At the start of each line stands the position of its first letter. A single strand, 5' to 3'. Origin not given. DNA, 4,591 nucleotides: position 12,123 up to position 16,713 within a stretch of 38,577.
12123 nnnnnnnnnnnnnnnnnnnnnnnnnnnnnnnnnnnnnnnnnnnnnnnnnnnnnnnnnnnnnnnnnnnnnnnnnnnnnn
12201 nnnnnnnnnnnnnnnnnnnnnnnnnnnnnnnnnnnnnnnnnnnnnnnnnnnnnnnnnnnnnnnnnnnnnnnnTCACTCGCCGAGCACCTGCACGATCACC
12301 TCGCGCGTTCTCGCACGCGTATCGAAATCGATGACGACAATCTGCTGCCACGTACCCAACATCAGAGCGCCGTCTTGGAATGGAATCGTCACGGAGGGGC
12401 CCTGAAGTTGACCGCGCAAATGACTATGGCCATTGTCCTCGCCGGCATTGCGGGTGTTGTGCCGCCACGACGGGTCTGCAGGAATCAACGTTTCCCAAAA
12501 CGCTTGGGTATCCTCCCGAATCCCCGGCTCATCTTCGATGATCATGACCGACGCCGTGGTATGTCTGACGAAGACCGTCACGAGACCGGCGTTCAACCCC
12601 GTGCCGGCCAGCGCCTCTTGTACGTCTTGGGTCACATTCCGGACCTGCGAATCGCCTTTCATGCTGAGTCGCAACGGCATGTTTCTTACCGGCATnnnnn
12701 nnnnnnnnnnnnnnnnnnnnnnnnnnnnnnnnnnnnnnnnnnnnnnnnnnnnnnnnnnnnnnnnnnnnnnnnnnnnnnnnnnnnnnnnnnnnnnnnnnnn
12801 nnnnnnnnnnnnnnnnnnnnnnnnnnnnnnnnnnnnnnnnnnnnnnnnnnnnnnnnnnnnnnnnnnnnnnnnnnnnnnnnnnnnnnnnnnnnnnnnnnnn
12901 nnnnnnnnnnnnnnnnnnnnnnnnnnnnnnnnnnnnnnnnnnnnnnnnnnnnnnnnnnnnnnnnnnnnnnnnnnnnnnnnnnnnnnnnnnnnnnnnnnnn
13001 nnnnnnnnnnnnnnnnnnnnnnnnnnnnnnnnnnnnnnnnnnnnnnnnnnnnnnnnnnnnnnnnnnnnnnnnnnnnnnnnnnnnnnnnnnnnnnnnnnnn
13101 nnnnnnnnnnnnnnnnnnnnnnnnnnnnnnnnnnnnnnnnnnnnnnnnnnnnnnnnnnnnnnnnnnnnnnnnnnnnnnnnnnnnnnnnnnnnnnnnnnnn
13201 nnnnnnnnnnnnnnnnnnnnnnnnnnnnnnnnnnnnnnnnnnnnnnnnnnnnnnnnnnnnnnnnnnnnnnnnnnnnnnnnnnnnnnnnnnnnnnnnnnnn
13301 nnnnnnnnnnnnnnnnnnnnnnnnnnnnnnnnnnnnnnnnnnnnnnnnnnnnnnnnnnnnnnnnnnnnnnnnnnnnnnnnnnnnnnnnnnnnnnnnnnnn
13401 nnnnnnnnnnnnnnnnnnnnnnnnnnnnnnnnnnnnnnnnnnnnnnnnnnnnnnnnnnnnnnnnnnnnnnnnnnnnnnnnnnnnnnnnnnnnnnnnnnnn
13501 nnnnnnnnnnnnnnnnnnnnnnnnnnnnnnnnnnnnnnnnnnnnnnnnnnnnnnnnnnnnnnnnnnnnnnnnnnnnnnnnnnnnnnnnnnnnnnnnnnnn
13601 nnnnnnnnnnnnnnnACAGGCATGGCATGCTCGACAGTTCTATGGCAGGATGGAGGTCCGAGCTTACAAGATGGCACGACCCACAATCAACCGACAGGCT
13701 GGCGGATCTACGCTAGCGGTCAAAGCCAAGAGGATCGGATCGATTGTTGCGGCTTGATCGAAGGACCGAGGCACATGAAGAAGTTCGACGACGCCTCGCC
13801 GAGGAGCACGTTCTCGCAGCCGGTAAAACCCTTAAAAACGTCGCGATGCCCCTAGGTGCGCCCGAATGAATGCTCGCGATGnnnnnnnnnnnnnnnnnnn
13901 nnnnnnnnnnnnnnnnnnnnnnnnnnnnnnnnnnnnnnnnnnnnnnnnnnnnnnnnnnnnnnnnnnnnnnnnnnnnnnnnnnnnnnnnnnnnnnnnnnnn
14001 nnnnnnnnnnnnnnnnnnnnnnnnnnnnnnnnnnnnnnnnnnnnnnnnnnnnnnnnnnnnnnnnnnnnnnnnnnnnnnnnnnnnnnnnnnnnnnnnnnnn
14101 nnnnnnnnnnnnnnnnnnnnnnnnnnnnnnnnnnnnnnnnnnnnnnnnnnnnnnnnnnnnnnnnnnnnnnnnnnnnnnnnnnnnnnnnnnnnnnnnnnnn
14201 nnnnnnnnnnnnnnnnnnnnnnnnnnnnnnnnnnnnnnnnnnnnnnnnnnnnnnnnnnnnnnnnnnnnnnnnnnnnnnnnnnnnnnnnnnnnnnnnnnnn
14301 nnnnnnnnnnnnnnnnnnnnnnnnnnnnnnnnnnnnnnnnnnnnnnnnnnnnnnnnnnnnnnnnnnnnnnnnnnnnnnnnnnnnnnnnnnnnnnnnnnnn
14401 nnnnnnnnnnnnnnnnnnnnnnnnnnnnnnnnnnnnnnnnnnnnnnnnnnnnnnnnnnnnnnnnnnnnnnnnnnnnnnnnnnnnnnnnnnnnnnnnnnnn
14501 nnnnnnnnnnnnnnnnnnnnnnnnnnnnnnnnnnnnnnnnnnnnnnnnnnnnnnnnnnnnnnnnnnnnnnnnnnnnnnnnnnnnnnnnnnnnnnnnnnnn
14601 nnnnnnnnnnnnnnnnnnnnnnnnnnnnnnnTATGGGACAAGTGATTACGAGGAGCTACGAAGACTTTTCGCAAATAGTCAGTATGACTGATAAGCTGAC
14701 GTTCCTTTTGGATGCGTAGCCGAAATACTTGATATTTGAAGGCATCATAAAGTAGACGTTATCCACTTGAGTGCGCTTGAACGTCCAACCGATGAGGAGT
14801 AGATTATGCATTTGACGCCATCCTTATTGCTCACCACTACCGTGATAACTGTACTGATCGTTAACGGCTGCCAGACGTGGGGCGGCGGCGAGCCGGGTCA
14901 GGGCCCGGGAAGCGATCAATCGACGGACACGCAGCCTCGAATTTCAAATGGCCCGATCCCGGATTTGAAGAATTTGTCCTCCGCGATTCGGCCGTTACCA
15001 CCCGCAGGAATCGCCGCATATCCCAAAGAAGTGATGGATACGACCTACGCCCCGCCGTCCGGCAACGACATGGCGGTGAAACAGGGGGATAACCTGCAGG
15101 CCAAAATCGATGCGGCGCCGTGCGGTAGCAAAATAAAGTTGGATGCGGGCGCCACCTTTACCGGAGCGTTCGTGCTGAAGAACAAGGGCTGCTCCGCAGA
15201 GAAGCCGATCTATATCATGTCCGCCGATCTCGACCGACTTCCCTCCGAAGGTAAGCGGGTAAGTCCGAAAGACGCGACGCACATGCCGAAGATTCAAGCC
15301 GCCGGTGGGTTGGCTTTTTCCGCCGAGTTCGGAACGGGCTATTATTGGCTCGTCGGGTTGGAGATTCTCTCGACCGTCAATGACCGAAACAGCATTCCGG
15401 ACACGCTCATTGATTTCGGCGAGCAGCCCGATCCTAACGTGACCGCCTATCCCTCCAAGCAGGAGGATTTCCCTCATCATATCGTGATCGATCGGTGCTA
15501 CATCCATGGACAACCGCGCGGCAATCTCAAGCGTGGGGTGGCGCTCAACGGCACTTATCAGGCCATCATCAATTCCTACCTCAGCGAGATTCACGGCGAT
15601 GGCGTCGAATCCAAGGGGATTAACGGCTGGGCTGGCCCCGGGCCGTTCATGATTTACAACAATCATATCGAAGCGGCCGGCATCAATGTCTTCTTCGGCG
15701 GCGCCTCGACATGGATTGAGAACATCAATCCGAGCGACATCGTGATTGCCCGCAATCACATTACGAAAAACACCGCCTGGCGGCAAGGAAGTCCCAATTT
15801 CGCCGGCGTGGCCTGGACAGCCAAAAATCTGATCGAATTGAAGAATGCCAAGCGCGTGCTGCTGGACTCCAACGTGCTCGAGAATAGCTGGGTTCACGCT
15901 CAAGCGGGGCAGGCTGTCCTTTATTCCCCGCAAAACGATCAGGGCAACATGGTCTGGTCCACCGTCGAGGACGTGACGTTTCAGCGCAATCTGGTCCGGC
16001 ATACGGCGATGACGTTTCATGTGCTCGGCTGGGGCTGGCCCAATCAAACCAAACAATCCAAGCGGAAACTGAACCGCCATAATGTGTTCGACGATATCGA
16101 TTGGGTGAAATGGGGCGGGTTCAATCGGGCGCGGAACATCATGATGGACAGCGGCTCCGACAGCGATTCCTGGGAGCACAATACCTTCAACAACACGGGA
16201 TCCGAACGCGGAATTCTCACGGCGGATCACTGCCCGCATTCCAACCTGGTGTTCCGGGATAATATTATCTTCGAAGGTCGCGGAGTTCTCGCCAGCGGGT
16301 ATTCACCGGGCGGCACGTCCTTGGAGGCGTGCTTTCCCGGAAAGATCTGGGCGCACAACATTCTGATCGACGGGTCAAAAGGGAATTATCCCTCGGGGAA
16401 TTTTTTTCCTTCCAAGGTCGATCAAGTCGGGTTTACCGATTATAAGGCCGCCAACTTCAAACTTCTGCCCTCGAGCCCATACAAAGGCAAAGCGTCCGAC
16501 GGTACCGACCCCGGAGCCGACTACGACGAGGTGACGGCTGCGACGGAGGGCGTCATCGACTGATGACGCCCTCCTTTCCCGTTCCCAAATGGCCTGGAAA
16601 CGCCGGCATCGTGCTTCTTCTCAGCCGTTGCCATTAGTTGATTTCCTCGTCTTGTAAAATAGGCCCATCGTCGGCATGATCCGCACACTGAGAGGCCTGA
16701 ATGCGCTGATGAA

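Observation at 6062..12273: Complete ebo (eboA-F) cluster rearranged into two convergent halves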

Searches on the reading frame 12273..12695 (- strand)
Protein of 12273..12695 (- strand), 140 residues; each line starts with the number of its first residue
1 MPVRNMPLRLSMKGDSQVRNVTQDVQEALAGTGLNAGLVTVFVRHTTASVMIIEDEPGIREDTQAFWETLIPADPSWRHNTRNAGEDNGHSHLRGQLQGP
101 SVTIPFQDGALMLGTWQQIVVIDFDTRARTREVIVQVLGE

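Call 28: search_protein_families(library=pfam, proteins=[window:12273-12695:-], max_evalue=0.01)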
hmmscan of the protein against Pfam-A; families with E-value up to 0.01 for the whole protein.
window:12273-12695:- (140 aa): 1 family
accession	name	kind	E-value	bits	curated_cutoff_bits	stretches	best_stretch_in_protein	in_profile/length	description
PF01894.22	UPF0047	-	1.4e-37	128.8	27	1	20-137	1-117/117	Uncharacterised protein family UPF0047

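Call 29: search_protein_families(library=ncbifam, proteins=[window:12273-12695:-], max_evalue=0.01)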
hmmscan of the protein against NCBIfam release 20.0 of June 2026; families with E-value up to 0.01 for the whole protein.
window:12273-12695:- (140 aa): 1 family
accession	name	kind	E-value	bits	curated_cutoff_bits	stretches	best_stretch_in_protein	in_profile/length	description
TIGR00149.1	TIGR00149_YjbQ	hypoth_equivalog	6e-32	110.2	67.75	1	16-140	11-132/132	secondary thiamine-phosphate synthase enzyme YjbQ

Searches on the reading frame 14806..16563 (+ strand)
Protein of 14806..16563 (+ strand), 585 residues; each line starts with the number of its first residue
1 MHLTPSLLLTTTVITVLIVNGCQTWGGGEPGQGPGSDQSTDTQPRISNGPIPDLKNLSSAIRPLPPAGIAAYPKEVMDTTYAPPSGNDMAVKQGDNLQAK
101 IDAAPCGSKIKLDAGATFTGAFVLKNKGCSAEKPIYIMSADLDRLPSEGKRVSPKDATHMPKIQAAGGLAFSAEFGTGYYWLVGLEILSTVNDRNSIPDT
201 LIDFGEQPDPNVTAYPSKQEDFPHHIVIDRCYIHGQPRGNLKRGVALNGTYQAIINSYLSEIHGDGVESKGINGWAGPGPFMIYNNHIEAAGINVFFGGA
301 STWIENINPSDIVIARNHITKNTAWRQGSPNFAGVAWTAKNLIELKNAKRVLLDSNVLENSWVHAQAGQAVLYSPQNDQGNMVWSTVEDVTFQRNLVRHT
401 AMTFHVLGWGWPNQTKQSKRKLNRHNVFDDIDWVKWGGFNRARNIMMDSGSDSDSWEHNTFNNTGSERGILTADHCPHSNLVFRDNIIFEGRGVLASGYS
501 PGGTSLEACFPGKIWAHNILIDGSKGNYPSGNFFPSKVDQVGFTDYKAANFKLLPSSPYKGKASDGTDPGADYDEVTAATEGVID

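Call 28: search_protein_families(library=pfam, proteins=[window:14806-16563:+], max_evalue=0.01)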
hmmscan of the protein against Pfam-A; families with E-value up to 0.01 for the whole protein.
window:14806-16563:+ (585 aa): 1 family
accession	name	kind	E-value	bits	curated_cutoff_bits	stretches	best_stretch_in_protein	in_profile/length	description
PF17669.6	DUF5529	-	0.0044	17.4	25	1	26-92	44-113/185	Family of unknown function (DUF5529)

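Call 29: search_protein_families(library=ncbifam, proteins=[window:14806-16563:+], max_evalue=0.01)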
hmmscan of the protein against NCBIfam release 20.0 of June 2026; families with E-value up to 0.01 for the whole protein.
window:14806-16563:+ (585 aa): 0 families
